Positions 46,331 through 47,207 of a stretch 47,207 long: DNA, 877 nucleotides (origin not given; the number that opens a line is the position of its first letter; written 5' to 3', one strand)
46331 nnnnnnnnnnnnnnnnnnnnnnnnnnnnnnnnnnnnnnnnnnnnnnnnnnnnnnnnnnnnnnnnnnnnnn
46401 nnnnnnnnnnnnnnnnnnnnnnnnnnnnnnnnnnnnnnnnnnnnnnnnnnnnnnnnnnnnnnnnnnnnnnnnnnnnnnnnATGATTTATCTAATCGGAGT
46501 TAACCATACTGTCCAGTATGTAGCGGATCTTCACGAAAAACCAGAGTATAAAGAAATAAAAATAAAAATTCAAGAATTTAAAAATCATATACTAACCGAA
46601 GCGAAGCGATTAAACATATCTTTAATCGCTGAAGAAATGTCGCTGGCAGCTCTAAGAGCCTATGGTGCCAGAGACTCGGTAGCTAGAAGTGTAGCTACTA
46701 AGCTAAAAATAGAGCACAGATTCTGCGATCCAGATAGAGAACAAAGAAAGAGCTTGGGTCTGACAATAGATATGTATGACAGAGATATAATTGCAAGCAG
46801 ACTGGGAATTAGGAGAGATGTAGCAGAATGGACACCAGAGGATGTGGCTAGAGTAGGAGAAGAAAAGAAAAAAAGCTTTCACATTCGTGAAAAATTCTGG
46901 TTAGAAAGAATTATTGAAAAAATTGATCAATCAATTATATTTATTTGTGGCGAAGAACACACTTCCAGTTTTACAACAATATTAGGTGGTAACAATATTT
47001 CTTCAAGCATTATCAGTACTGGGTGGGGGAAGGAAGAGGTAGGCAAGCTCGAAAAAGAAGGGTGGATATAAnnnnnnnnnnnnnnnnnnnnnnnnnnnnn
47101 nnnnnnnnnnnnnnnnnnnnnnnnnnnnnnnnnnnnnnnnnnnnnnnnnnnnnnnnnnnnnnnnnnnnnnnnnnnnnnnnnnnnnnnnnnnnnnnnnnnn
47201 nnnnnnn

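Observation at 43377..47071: Uncharacterised A+T-rich cassette downstream of lexA: coiled-coil 2-TM protein plus a tightly packed Zn-ribbon/NDT-like, TM and TraB/Tiki-like trio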

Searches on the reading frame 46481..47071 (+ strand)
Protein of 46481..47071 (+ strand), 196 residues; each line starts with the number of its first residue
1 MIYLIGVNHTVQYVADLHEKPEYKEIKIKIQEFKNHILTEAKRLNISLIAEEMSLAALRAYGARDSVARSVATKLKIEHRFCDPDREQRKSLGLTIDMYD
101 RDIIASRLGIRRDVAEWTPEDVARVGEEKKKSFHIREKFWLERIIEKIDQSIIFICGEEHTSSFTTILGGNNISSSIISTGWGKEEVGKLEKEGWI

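Call 4: search_protein_families(library=pfam, proteins=[window:46481-47071:+], max_evalue=0.1)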
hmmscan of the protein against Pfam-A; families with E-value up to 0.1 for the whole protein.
window:46481-47071:+ (196 aa): 0 families

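Call 5: search_protein_families(library=padloc, proteins=[window:46481-47071:+], max_evalue=0.1)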
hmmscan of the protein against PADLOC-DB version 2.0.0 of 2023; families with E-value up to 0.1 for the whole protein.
window:46481-47071:+ (196 aa): 0 families

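Call 6: search_protein_families(library=ncbifam, proteins=[window:46481-47071:+], max_evalue=0.1)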
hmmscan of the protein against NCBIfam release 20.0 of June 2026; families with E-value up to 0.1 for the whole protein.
window:46481-47071:+ (196 aa): 0 families

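Call 15: find_homologous_proteins(query=window:46481-47071:+)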
Query window:46481-47071:+ (196 aa): 10 proteins with E <= 0.001 among 331 candidates.
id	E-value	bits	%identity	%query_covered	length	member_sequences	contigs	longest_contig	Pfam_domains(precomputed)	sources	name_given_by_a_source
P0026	4.9e-124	429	100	100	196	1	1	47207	-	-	-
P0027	2.5e-24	104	36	93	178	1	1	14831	-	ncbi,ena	-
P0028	2.8e-22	97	36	92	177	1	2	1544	-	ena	-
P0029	3.8e-19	87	36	91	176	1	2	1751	-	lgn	-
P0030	7.4e-19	86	33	86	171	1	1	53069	-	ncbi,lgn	ncbi:MAG: hypothetical protein WCD80_14055 [Desulfobaccales bacterium]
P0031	2.0e-17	82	39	86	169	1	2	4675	-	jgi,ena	-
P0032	8.5e-17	80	31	94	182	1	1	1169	-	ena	-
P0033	1.4e-14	72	33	97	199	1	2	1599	-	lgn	-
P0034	2.8e-11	62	32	93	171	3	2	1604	-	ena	-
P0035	2.9e-7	49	30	85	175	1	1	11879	-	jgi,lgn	-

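Call 16: find_encoding_contigs(protein=P0027, flank=8000, max_places=2)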
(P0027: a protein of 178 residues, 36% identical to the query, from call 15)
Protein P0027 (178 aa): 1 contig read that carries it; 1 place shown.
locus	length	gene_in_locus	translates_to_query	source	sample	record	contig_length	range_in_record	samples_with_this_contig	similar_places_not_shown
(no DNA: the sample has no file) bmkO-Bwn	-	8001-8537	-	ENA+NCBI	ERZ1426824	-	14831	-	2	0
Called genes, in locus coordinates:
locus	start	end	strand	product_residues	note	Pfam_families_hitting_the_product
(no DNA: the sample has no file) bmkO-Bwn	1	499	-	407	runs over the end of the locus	PF12704:MacB_PCD, PF02687:FtsX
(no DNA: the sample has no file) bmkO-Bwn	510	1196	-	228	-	PF02463:SMC_N (faint), PF00005:ABC_tran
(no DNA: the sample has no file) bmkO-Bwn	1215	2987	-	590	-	PF25973:BSH_CzcB (faint), PF25917:BSH_RND (weak), PF25989:YknX_C (faint), PF25954:Beta-barrel_RND_2 (weak), PF25990:Beta-barrel_YknX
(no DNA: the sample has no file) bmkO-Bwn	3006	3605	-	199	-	-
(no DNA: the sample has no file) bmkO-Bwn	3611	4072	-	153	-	-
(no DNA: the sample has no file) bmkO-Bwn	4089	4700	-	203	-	PF04542:Sigma70_r2, PF08281:Sigma70_r4_2, PF04545:Sigma70_r4 (weak)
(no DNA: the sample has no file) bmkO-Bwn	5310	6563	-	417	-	PF27218:MJ0043_C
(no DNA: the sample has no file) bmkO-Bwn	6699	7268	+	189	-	-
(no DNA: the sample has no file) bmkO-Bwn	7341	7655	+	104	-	-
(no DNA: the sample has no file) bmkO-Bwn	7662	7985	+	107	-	-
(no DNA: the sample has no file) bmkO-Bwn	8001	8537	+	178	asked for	-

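Call 17: find_encoding_contigs(protein=P0030, flank=8000, max_places=2)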
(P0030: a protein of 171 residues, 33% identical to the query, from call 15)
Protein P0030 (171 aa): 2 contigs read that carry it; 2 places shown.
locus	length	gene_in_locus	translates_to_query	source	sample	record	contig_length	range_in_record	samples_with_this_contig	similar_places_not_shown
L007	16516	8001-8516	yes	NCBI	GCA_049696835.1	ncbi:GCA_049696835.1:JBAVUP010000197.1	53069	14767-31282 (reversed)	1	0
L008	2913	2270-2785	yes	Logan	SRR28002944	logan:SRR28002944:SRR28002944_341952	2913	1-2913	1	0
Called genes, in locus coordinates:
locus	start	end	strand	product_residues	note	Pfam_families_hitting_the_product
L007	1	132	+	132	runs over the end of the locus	PF02922:CBM_48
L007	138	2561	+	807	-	PF03065:Glyco_hydro_57, PF12055:DUF3536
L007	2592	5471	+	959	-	PF00128:Alpha-amylase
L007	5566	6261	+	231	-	PF19027:DUF5752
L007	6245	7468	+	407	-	PF21269:TreT_GT1, PF20706:GT4-conflict, PF00534:Glycos_transf_1, PF13692:Glyco_trans_1_4, PF13524:Glyco_trans_1_2 (weak)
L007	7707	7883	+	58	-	-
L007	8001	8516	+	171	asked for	-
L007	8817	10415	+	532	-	PF05496:RuvB_N (weak), PF13191:AAA_16 (faint), PF13177:DNA_pol3_delta2, PF00004:AAA, PF07728:AAA_5 (weak), PF13401:AAA_22 (weak), PF22608:DNAX_ATPase_lid, PF12169:DNA_pol3_gamma3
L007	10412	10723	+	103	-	PF02575:YbaB_DNA_bd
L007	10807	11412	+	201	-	PF21176:RecR_HhH, PF02132:RecR_ZnF (weak), PF01751:Toprim (weak), PF13662:Toprim_4, PF21175:RecR_C (weak)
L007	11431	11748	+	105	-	PF01909:NTP_transf_2, PF18765:Polbeta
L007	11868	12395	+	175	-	-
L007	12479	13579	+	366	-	PF01098:FTSW_RODA_SPOVE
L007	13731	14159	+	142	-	PF00430:ATP-synt_B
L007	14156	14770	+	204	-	PF00430:ATP-synt_B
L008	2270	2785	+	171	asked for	-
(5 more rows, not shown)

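Call 34: predict_structure(alignment_id=A2)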
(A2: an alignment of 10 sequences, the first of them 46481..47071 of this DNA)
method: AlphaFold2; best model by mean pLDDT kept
length: 196 residues; sequences in the alignment: 10
mean_pLDDT: 92.6   pTM: 0.88
mean pLDDT of the five models: 92.6, 89.2, 87.8, 87.8, 86.7
residues with pLDDT >= 90: 142; 70-90: 53; 50-70: 1; < 50: 0
segments of 3 or more residues with pLDDT < 50: none
pLDDT, mean of each block of 10 residues (from residue 1): 96 81 90 98 98 92 92 98 93 86 91 88 91 93 97 97 97 98 90 78
secondary structure, 60 per line:
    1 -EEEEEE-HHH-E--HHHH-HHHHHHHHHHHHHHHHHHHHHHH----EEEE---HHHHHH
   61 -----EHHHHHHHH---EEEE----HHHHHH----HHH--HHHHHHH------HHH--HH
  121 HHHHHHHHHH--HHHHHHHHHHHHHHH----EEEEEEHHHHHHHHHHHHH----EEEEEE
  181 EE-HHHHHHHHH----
elements in order: E2-7 H16-19 H21-43 E48-51 H55-60 H67-74 E78-81 H86-91 H101-107 H119-130 H133-147 E152-157 H158-170 E175-182 H184-192

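Call 38: fold_search(model_id=the predicted structure, library=pdb)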
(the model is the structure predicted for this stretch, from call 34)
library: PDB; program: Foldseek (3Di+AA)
matches with E <= 10: 563; with E <= 0.001: 0
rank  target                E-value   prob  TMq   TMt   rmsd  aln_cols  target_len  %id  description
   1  9lyd_Q                8.1e-02  0.75  0.36  0.21   9.9       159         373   11  Cryo-EM structure of GPR3-1IU9 complex (released 2025-04-09)
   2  6qic_B                9.1e-02  0.18  0.26  0.12  11.7       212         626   15  Crystal structure of DEAH-box ATPase Prp22-S837A with bound ssRNA (released 2019-03-06)
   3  6i3p_A                1.0e-01  0.21  0.27  0.12  11.5       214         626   14  Crystal structure of DEAH-box ATPase Prp22 with bound ssRNA (released 2019-03-06)
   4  7jk2_C                1.0e-01  0.18  0.28  0.12  15.0       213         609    9  Structure of Drosophila ORC bound to poly(dA/dT) DNA and Cdc6 (conformation 1) (released 2020-09-09)
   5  5t09                  1.2e-01  0.80  0.43  0.39   4.6       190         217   12  The structure of the type III effector HopBA1 (released 2017-02-01)
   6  6i3p_B                1.3e-01  0.15  0.26  0.11  11.7       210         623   15  Crystal structure of DEAH-box ATPase Prp22 with bound ssRNA (released 2019-03-06)
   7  6qic_A                1.4e-01  0.14  0.25  0.11  12.1       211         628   14  Crystal structure of DEAH-box ATPase Prp22-S837A with bound ssRNA (released 2019-03-06)
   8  1wyz_B                2.0e-01  0.41  0.32  0.28   9.5       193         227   10  X-Ray structure of the putative methyltransferase from Bacteroides thetaiotaomicron VPI-5482 at the resolution 2.5 A.  (released 2005-03-08)
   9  3r7a_B                2.0e-01  0.35  0.37  0.33   9.6       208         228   10  Crystal structure of phosphoglycerate mutase from Bacillus anthracis str. Sterne (released 2011-04-20)
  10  6i3p_D                2.2e-01  0.15  0.27  0.12  11.5       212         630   13  Crystal structure of DEAH-box ATPase Prp22 with bound ssRNA (released 2019-03-06)
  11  6qic_C                2.4e-01  0.13  0.26  0.12  11.7       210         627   15  Crystal structure of DEAH-box ATPase Prp22-S837A with bound ssRNA (released 2019-03-06)
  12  3trf_A                2.4e-01  0.08  0.19  0.21  11.8       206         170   13  Structure of a shikimate kinase (aroK) from Coxiella burnetii (released 2011-09-21)
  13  3ixm                  2.9e-01  0.11  0.26  0.23  15.3       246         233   10  Structure of the Gly74Cys mutant of arylmalonate decarboxylase in the sulfate ion associated form (released 2010-02-23)
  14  6ze0_A                3.1e-01  0.18  0.30  0.26  11.3       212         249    8  Orthorhombic crystal structure of the bulky-bulky ketone specific alcohol dehydrogenase from Comamonas testosteroni (released 2020-11-11)
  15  6i3p_C                3.1e-01  0.11  0.26  0.12  11.7       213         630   15  Crystal structure of DEAH-box ATPase Prp22 with bound ssRNA (released 2019-03-06)
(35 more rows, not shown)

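Call 42: search_solved_structures(query=A2, max_evalue=10, show_alignments=2)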
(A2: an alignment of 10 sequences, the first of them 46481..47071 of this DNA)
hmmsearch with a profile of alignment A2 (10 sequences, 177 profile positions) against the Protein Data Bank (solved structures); distinct sequences matched with E-value up to 10: 4.
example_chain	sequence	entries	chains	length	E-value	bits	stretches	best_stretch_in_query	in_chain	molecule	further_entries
5fb2_A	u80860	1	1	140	0.52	13.1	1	49-92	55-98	MarR family regulatory protein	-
4l9j_A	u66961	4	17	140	0.54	13.1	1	49-92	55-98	MepR | MarR family regulatory protein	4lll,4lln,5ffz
3eco_A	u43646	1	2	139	0.54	13.1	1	49-92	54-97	MepR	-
9okb_H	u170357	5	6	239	2.3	11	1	37-139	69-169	bmCENP-H | bm-CENPH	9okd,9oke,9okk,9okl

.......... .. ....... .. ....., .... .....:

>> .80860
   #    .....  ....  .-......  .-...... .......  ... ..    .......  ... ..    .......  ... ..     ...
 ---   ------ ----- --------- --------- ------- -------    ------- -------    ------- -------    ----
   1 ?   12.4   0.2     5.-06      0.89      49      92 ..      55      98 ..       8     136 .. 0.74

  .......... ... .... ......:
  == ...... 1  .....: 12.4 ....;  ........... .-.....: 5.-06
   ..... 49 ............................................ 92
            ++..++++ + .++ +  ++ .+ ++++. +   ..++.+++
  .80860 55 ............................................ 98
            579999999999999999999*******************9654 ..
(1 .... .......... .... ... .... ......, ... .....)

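Call 43: search_protein_families(library=pfam, proteins=[window:46481-47071:+], max_evalue=10)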
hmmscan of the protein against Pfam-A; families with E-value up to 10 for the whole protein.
window:46481-47071:+ (196 aa): 0 families

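Call 59: search_protein_families(library=phrogs, proteins=[window:46481-47071:+], max_evalue=0.01)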
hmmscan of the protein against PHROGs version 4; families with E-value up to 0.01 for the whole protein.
window:46481-47071:+ (196 aa): 0 families

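Call 77: search_protein_representatives(alignment_id=A2)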
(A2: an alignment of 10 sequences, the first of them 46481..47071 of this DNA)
Query: 10 sequences, 177 profile positions. Proteins with E-value up to 0.001 (for the whole library): 1587; up to 1e-10: 1155; up to 1e-30: 270. The best 150 are listed.
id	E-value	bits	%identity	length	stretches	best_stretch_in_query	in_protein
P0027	3.2e-66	238.6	-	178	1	1-174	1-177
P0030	7.7e-64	230.8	-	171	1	1-170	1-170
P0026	7.2e-60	217.9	-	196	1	1-175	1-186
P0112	1.4e-58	213.7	-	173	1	1-171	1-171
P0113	1.1e-53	197.8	-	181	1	1-174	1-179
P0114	1.1e-52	194.5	-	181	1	1-173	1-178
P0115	1.3e-51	191.0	-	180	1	1-172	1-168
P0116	6.7e-50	185.4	-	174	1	1-176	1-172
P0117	7.0e-50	185.4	-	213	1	2-171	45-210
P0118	8.6e-50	185.1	-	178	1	1-171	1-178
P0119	2.6e-49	183.5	-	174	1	1-170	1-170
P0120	5.4e-49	182.5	-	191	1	1-172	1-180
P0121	1.1e-47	178.2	-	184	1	1-174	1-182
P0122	8.6e-47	175.3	-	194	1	2-168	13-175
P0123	2.2e-46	174.0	-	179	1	1-172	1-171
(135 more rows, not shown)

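Call 79: search_protein_families(library=pfam, alignment_id=A4, max_evalue=0.05)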
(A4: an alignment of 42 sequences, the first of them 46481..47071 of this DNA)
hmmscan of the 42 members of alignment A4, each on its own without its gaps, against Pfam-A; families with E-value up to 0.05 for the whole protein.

A. member 1, window:46481-47071:+ (196 aa): 0 families

B. families by the number of members that match (of 42 scanned): 8 families
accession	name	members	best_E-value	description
PF18950.5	DUF5694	1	0.0012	Family of unknown function (DUF5694)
PF03196.18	DUF261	1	0.0022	Protein of unknown function, DUF261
PF12166.14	Piezo_cap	1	0.0032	Piezo non-specific cation channel, cap domain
PF23466.1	WWE_4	1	0.0085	WWE domain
PF18567.6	TIR_3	1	0.014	Toll/interleukin-1 receptor domain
PF20869.2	FAM186A_PQQAQ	1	0.019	FAM186A, PQQAQ repeat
PF00615.24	RGS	1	0.043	Regulator of G protein signaling domain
PF21395.2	Arc_capsid_dom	1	0.044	Activity-regulated cytoskeleton-associated protein, capsid domain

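Call 80: search_solved_structures(query=A4, max_evalue=10, show_alignments=2)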
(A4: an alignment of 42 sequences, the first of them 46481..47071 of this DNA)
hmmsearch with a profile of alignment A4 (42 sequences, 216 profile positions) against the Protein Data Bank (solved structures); distinct sequences matched with E-value up to 10: 2.
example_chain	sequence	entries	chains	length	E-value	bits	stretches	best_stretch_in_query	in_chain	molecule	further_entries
2ode_B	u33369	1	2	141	0.54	12.6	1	61-148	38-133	Regulator of G-protein signaling 8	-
3n2a_A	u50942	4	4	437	0.75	12.1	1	134-165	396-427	Bifunctional folylpolyglutamate synthase/dihydrofolate synthase | Dihydrofolate:folylpolyglutamate synthetase | Dihydrofolate synthase / folylpolyglutamate synt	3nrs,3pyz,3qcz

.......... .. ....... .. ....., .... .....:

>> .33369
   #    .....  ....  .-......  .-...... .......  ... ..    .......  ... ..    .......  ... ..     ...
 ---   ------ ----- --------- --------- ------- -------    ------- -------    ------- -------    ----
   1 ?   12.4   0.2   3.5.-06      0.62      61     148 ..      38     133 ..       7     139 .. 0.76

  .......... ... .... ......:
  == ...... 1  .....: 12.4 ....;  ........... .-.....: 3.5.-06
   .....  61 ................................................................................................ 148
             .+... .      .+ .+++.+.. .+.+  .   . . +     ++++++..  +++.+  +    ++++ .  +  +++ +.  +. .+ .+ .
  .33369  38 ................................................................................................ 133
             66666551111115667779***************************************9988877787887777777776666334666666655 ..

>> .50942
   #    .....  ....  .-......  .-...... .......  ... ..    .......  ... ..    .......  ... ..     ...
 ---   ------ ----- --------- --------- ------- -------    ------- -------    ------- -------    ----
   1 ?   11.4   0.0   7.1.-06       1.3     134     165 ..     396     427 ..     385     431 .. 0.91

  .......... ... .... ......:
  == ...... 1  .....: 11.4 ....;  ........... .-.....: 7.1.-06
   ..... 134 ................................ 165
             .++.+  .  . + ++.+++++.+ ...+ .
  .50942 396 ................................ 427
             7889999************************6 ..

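Call 86: find_encoding_contigs(protein=P0035, flank=5000, max_places=1)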
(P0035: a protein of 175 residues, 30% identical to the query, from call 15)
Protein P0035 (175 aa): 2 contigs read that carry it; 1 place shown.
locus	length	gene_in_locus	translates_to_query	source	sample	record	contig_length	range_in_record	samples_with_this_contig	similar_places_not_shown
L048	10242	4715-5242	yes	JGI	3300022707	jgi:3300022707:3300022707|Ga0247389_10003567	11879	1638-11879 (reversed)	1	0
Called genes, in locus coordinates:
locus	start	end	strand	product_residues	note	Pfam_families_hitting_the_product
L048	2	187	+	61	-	?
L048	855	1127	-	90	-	PF01797:Y1_Tnp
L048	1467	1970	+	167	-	-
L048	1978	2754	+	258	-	PF08861:DUF1828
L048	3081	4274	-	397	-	-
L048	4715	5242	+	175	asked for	-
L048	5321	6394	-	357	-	PF01609:DDE_Tnp_1, PF13701:DDE_Tnp_1_4 (faint)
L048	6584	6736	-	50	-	-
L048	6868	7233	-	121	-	PF01609:DDE_Tnp_1, PF13586:DDE_Tnp_1_2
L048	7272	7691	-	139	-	PF13340:DUF4096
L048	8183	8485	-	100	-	-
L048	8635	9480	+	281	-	-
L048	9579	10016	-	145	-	-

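Call 87: find_encoding_contigs(protein=P0031, flank=5000, max_places=2)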
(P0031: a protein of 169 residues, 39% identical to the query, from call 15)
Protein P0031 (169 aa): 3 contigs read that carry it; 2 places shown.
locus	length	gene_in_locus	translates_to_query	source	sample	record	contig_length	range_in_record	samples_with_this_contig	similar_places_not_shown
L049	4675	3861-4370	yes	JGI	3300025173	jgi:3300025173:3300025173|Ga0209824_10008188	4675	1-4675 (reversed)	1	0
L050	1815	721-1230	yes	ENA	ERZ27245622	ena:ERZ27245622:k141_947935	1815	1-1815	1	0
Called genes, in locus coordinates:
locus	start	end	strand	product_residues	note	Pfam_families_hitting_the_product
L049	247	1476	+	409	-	PF00266:Aminotran_5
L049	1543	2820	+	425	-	PF00089:Trypsin, PF13365:Trypsin_2, PF13180:PDZ_2, PF00595:PDZ (weak), PF17820:PDZ_6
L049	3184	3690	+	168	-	-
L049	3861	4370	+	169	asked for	-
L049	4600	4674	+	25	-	?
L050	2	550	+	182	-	?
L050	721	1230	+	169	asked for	-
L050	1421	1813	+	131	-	?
